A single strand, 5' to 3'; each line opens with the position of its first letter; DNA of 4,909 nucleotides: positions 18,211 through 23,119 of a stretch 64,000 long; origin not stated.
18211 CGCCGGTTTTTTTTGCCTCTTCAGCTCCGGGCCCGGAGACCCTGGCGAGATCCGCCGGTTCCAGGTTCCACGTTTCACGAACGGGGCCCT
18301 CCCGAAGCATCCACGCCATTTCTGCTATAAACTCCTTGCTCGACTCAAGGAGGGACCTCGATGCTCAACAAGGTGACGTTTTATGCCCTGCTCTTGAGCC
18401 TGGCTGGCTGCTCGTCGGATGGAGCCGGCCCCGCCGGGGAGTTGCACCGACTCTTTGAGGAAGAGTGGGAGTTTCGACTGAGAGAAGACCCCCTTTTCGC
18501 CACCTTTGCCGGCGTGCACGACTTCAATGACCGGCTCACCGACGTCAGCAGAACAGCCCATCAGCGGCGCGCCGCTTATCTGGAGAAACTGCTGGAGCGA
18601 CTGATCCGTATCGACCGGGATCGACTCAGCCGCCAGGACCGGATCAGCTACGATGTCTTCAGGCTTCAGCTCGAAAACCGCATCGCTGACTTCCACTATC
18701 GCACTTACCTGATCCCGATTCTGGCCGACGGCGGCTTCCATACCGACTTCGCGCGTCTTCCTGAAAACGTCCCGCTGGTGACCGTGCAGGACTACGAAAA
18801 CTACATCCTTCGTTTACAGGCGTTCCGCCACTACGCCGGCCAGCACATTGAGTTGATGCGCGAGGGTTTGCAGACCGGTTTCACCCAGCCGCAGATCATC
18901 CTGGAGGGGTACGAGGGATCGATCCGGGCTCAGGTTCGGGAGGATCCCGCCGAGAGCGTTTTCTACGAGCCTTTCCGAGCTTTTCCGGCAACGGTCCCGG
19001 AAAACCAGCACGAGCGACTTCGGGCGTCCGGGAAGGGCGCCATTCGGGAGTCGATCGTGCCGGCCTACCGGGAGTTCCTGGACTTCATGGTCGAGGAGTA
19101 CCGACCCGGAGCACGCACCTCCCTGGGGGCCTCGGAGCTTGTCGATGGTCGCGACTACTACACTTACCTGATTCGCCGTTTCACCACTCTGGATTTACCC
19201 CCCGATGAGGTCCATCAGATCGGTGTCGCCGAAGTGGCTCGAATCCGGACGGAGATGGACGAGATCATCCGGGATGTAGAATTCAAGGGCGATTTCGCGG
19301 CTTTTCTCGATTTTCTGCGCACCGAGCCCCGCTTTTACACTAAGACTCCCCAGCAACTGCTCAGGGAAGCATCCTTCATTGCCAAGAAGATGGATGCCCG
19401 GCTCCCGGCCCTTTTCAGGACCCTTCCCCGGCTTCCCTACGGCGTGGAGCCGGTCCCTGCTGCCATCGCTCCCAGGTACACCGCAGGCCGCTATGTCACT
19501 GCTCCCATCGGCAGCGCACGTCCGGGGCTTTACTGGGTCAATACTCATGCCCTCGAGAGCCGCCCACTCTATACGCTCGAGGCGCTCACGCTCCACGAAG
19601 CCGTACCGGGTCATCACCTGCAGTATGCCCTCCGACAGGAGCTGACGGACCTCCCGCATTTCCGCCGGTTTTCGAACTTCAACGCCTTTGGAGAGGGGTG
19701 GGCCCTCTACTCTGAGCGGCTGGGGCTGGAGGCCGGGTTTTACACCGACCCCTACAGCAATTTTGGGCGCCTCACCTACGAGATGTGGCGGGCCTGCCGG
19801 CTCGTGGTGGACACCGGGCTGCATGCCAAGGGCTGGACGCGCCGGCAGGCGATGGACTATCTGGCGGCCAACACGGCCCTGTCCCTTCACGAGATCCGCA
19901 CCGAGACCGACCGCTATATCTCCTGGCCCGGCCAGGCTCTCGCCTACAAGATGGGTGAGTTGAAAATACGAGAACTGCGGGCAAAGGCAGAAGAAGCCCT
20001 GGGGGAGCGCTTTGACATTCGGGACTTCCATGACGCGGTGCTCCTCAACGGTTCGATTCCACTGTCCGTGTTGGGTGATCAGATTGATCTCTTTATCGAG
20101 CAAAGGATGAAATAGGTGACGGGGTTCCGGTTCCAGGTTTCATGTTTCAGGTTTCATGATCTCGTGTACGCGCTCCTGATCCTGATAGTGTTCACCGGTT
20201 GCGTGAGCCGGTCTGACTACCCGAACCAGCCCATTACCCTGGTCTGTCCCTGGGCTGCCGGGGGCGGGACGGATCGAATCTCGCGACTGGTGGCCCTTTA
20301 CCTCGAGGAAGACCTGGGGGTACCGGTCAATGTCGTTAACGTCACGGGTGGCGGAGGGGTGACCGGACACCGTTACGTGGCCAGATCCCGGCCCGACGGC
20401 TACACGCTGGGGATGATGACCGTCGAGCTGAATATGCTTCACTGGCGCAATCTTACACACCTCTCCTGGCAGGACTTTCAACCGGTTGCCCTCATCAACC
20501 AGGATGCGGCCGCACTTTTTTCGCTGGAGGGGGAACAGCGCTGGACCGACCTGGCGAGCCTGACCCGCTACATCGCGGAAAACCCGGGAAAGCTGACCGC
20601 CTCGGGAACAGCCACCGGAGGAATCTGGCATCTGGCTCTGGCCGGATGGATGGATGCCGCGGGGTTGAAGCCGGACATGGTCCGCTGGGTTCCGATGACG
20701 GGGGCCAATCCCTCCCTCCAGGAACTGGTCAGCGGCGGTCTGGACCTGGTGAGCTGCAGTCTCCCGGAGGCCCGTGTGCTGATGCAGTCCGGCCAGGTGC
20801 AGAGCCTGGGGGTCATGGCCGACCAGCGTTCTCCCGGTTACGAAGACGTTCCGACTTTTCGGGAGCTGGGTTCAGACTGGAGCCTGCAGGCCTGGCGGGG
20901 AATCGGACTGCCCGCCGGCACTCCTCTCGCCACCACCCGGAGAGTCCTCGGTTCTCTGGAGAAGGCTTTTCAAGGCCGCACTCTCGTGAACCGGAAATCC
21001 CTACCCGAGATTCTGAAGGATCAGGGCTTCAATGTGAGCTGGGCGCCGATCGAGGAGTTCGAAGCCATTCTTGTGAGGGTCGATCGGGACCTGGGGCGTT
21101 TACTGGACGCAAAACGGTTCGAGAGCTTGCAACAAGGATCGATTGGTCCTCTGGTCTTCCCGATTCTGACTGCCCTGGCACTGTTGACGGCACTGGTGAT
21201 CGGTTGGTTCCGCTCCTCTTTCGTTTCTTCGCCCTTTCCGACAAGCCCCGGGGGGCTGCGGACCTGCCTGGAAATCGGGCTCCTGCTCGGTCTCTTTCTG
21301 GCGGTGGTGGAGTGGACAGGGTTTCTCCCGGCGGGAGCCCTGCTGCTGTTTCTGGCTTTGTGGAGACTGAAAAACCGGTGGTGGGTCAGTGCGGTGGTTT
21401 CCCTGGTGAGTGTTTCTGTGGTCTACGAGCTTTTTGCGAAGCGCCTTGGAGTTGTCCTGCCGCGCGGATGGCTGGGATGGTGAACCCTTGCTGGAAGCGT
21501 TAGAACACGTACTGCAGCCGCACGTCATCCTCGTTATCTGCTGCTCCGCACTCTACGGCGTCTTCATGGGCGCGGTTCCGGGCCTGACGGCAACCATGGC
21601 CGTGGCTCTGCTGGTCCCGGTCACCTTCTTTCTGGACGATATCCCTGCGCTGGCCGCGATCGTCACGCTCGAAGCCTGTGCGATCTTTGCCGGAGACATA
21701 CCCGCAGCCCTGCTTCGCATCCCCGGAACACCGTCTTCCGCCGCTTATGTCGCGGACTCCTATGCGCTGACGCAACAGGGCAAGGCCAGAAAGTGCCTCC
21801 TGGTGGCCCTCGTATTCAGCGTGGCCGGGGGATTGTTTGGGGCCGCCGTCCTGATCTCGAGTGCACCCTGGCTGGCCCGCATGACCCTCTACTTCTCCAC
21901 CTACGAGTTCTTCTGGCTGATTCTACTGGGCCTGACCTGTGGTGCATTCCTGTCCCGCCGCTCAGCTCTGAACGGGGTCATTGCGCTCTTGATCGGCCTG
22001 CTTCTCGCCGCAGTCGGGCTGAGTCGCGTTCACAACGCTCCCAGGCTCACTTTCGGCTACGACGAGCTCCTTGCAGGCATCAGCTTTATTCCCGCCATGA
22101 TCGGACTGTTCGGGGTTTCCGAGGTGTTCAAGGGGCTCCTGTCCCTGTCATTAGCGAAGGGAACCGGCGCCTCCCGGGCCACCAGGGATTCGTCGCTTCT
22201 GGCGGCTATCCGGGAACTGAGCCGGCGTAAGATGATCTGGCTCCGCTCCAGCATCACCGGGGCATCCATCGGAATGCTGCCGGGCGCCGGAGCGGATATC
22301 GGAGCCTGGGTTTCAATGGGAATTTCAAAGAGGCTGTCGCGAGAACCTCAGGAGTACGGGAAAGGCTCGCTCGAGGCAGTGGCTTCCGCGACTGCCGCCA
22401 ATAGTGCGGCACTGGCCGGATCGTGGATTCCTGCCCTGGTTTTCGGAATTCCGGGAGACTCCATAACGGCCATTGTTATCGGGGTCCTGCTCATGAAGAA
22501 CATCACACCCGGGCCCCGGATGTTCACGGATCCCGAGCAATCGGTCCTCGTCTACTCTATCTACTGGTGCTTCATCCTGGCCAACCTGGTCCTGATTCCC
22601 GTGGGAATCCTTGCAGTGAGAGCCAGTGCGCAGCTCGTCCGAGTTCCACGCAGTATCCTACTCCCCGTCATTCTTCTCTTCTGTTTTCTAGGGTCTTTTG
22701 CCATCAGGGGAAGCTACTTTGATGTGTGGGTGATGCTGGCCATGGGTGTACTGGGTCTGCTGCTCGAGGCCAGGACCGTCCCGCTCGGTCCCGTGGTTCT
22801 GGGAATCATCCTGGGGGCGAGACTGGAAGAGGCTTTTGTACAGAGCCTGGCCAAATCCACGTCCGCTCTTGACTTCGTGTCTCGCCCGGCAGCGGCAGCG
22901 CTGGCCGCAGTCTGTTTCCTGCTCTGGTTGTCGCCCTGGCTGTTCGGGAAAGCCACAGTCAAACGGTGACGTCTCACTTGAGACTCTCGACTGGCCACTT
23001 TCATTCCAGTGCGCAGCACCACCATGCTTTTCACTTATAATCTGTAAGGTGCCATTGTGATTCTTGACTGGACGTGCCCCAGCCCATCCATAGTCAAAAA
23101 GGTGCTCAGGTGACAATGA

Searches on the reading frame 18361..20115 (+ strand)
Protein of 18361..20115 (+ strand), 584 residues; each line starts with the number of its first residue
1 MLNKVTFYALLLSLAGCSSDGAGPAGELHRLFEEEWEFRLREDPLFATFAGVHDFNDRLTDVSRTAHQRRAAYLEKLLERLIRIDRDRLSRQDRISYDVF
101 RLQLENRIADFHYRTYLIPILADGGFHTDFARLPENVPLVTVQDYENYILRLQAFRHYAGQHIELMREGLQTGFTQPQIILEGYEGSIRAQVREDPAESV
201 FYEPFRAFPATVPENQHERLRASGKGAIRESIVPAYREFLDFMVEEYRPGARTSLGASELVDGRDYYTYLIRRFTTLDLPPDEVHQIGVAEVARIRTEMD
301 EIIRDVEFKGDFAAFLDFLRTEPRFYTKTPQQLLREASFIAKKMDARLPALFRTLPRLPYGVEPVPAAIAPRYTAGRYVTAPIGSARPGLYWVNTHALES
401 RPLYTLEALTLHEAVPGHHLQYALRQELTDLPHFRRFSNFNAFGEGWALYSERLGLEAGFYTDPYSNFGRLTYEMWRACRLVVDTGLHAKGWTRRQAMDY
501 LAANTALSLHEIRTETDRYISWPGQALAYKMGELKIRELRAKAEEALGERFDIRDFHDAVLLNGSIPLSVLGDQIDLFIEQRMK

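Call 51: search_protein_families(library=pfam, proteins=[window:18361-20115:+], max_evalue=0.001)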
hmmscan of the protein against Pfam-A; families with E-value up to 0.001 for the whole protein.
window:18361-20115:+ (584 aa): 1 family
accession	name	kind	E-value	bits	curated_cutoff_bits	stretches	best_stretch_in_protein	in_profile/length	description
PF05960.17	DUF885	-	3.2e-181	605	32.4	1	44-575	1-532/532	Bacterial protein of unknown function (DUF885)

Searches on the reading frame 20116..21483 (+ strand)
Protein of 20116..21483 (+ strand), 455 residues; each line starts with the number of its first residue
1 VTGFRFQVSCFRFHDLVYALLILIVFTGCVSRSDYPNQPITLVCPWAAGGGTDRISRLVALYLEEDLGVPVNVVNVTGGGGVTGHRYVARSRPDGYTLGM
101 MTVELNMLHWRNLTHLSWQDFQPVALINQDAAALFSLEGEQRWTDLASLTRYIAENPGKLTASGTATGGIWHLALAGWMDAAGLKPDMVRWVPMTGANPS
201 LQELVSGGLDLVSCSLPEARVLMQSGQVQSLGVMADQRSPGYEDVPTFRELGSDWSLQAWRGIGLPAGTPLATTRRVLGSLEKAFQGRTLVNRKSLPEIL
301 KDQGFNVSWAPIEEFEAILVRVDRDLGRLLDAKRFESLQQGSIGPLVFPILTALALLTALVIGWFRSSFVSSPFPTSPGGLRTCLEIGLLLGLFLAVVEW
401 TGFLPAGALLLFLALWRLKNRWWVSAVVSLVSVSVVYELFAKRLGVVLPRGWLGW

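Call 51: search_protein_families(library=pfam, proteins=[window:20116-21483:+], max_evalue=0.001)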
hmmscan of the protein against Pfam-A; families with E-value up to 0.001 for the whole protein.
window:20116-21483:+ (455 aa): 2 families
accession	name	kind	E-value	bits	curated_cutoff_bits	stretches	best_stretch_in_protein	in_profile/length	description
PF03401.19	TctC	-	2.3e-30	106.5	27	1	55-307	1-246/274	Tripartite tricarboxylate transporter family receptor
PF07331.16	TctB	-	9.6e-13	48.9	29.1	1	341-449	25-137/137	Tripartite tricarboxylate transporter TctB family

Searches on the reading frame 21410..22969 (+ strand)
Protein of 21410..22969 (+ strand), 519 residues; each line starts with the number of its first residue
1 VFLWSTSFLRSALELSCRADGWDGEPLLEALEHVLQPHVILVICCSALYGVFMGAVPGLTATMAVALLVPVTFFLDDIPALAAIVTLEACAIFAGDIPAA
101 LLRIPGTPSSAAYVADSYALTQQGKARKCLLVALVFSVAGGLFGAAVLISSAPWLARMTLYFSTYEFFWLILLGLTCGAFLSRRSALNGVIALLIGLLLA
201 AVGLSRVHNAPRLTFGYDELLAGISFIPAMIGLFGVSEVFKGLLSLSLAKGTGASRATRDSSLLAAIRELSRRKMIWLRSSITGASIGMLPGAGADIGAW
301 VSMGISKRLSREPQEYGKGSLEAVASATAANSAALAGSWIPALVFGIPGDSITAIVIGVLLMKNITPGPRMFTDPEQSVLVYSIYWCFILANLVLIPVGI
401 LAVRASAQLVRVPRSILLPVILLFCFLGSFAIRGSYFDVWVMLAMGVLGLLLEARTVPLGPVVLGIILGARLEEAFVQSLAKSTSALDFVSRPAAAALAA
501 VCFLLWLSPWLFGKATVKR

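Call 51: search_protein_families(library=pfam, proteins=[window:21410-22969:+], max_evalue=0.001)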
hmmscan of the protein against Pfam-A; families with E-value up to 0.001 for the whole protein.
window:21410-22969:+ (519 aa): 1 family
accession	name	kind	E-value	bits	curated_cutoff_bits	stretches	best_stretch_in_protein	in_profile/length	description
PF01970.21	TctA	-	3.3e-126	421.8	28.9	1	40-464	1-423/423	Tripartite tricarboxylate transporter TctA family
